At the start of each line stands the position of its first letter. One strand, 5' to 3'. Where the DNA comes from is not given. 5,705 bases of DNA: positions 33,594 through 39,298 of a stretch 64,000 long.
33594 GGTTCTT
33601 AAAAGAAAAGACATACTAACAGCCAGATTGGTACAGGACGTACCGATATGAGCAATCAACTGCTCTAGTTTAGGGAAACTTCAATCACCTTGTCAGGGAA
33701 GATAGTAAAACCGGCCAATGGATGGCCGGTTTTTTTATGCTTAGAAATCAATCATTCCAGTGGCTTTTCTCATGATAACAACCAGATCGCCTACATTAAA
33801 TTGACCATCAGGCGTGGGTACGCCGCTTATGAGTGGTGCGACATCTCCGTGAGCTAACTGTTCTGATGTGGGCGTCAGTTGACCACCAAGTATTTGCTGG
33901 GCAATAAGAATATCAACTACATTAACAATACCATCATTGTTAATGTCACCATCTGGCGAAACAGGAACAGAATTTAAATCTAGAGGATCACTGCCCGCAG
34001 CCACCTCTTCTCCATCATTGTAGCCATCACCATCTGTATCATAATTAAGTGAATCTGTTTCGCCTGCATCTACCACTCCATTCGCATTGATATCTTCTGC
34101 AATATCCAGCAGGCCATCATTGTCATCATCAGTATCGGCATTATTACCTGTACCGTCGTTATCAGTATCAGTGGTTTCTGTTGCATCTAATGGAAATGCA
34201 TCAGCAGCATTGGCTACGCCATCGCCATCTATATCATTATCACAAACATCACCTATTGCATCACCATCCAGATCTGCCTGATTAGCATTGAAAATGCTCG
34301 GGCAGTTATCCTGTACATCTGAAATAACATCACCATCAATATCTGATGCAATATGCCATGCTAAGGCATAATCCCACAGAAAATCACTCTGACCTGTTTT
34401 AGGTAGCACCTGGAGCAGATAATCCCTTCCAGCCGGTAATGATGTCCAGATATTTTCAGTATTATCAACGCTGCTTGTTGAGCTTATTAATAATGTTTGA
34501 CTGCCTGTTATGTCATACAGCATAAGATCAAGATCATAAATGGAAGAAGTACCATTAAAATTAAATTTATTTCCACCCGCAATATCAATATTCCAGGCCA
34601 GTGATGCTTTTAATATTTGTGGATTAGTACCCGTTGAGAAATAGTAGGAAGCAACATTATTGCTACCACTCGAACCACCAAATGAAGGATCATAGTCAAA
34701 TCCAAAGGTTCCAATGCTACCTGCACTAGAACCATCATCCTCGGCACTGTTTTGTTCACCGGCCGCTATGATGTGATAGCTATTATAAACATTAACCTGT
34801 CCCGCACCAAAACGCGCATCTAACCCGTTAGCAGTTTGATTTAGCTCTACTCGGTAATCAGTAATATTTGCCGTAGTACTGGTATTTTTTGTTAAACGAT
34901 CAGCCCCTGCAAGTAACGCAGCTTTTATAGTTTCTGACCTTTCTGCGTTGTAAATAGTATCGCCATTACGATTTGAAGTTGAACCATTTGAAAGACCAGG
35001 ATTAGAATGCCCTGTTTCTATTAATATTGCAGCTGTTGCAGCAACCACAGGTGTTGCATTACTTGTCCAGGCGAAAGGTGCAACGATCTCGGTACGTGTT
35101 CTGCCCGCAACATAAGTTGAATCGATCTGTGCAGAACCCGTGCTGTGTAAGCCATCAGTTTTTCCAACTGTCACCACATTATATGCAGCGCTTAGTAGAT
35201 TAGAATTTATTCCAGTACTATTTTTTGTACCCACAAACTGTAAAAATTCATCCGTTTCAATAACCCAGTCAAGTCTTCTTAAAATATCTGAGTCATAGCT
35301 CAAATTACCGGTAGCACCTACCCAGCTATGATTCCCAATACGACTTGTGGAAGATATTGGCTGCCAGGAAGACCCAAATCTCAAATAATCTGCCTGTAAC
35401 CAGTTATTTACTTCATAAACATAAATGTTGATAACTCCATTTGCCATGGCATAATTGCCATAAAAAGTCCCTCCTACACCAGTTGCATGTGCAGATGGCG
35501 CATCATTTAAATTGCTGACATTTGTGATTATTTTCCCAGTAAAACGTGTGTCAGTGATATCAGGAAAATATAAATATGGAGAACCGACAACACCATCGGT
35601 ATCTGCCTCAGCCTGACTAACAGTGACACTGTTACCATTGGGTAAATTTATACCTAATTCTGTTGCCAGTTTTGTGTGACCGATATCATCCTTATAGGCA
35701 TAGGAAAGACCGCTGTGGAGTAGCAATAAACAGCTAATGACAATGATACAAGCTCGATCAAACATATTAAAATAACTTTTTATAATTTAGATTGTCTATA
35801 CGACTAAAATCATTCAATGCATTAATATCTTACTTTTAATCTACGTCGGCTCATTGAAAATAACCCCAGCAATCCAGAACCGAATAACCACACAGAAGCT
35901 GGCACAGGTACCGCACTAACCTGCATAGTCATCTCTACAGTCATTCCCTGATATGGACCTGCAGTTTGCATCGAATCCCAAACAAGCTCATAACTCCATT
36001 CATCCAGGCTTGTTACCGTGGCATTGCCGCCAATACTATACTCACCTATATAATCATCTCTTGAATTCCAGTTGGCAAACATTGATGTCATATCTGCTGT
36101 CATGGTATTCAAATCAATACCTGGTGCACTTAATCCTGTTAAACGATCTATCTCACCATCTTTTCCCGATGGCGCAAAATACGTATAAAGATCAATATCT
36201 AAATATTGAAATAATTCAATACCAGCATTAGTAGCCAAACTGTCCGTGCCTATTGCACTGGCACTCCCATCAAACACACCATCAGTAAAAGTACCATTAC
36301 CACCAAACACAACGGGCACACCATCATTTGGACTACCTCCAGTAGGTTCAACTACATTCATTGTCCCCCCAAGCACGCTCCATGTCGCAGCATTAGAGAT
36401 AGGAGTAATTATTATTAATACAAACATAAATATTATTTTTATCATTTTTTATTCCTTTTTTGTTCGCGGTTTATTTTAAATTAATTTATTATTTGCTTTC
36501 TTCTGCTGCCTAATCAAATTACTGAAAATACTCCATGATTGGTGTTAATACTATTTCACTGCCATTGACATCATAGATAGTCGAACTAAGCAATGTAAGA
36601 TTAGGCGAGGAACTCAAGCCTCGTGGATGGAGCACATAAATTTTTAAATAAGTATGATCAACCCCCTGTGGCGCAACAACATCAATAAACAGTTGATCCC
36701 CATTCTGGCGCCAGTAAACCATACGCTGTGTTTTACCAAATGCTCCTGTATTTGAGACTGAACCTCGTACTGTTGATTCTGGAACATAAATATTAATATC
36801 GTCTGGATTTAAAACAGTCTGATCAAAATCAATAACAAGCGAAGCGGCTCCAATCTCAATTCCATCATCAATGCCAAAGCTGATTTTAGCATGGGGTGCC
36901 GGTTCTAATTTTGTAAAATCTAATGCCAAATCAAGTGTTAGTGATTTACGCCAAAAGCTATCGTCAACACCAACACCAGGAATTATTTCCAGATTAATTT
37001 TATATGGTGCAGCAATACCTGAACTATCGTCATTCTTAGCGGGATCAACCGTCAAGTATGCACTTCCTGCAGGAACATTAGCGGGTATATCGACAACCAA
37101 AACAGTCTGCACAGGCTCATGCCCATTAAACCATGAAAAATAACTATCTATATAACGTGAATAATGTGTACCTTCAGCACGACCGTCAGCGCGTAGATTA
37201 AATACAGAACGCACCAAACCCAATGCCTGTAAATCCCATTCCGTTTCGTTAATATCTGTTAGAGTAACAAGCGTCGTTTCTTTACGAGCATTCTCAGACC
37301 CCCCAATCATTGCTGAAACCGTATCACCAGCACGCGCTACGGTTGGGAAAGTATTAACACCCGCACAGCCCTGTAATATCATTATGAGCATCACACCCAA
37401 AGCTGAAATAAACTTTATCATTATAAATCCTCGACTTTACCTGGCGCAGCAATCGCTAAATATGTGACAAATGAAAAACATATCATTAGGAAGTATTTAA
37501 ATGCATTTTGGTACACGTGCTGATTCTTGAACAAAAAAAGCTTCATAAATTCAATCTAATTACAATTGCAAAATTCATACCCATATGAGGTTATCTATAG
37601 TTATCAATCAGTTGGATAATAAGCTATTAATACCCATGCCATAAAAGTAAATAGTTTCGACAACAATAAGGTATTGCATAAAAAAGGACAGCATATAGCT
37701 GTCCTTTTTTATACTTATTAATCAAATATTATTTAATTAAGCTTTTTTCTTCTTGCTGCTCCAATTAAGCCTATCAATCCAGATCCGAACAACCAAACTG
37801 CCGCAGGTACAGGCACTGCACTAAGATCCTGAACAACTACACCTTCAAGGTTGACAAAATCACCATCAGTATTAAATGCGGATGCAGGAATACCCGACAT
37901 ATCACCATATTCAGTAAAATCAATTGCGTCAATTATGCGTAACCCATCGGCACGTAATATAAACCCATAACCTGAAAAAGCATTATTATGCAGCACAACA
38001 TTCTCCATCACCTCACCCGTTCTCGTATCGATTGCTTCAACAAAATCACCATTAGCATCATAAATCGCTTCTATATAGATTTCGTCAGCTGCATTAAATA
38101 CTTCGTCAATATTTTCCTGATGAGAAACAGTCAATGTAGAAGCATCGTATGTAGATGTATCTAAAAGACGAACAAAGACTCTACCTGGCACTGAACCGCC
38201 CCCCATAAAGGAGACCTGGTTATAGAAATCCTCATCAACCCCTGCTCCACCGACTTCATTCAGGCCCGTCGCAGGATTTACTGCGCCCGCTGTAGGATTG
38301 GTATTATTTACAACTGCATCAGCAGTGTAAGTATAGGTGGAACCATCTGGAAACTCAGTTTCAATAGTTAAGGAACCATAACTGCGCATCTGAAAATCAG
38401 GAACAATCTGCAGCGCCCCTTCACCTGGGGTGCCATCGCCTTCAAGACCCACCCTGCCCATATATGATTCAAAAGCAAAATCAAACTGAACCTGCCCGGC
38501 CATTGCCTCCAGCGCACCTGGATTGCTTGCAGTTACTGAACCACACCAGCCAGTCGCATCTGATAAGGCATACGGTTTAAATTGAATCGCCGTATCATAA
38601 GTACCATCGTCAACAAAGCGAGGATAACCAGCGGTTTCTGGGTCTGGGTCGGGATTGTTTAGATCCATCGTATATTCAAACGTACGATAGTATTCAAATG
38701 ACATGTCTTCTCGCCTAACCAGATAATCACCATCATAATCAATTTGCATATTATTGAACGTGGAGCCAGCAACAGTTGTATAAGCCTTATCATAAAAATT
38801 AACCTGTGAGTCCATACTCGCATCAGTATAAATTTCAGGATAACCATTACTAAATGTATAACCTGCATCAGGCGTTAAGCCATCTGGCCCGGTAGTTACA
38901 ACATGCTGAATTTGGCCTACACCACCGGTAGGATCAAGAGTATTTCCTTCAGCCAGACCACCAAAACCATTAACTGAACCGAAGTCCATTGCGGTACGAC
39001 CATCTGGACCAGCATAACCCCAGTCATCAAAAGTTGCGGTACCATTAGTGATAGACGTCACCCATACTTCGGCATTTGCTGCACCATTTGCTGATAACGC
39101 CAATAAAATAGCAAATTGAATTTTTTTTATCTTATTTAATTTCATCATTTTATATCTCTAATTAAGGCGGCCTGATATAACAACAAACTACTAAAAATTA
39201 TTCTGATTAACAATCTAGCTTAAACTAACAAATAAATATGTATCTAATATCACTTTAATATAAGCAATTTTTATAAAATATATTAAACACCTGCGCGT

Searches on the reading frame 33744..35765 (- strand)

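Call 25: search_protein_families(library=ncbifam, proteins=[window:33744-35765:-], max_evalue=0.00001)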
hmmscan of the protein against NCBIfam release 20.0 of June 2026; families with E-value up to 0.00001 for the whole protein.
window:33744-35765:- (674 aa): 3 families
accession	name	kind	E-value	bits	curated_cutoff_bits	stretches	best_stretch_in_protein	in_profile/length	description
NF047638.1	throspo3_MtsC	equivalog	1.2e-16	60.6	350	1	474-618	88-242/428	cell-cell cohesion MYXO-CTERM protein MtsC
NF033765.2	gliding_CglD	equivalog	7e-09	34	400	1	494-614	130-248/1124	adventurous gliding motility lipoprotein CglD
NF045500.1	Omp28_seleno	equivalog_domain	8.2e-08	32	200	1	471-510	270-309/377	Omp28-related selenoprotein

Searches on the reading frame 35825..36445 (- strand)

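Call 25: search_protein_families(library=ncbifam, proteins=[window:35825-36445:-], max_evalue=0.00001)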
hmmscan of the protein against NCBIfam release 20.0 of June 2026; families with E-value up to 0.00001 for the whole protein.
window:35825-36445:- (207 aa): 2 families
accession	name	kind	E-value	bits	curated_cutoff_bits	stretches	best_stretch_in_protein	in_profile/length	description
NF033554.9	floc_PepA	equivalog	1.4e-07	31.6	80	1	87-202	132-260/261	flocculation-associated PEP-CTERM protein PepA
NF041538.1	PEP_EDSA_1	subfamily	4.3e-06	26.6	100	1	173-202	277-307/307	EDSAP-1 family PEP-CTERM protein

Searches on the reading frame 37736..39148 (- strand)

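Call 4: search_protein_families(library=ncbifam, proteins=[window:37736-39148:-], max_evalue=1)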
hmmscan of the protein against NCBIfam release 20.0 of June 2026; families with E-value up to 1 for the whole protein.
window:37736-39148:- (471 aa): 9 families
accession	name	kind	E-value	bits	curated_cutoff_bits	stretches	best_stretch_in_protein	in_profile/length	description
NF033554.9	floc_PepA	equivalog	8.2e-07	29.1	80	1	237-469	30-261/261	flocculation-associated PEP-CTERM protein PepA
TIGR03370.1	VPLPA-CTERM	domain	8.9e-06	25.6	25.35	1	445-469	1-25/25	VPLPA-CTERM sorting domain-containing protein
NF038125.1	PEP_CTERM_THxN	subfamily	0.00048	19.8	85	1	437-468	216-246/246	THxN family PEP-CTERM protein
NF041538.1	PEP_EDSA_1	subfamily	0.001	18.8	100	1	441-468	279-307/307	EDSAP-1 family PEP-CTERM protein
NF046088.1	anchor_EppA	equivalog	0.003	17.9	90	1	440-469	28-57/58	EPS-associated small membrane protein EppA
NF038129.1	PEP_NF038129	equivalog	0.0087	15.9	65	1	439-468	165-194/194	NF038129 family PEP-CTERM protein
NF041927.1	Xrt_dep_XDP1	equivalog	0.0097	15.9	125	1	425-468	194-242/242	exosortase-dependent surface protein XDP1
TIGR02595.1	PEP_CTERM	domain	0.073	14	16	1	445-469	1-24/24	PEP-CTERM sorting domain-containing protein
NF038118.1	PEP_CTERM_CCXG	equivalog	0.1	12.3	90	1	430-468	162-199/199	CCXG family PEP-CTERM protein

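Call 6: search_protein_families(library=pfam, proteins=[window:37736-39148:-], max_evalue=0.01)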
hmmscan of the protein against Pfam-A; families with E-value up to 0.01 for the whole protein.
window:37736-39148:- (471 aa): 1 family
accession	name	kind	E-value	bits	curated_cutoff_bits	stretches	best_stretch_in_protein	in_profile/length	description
PF07589.16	PEP-CTERM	-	0.0019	18.7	20.7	1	444-467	1-24/24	PEP-CTERM motif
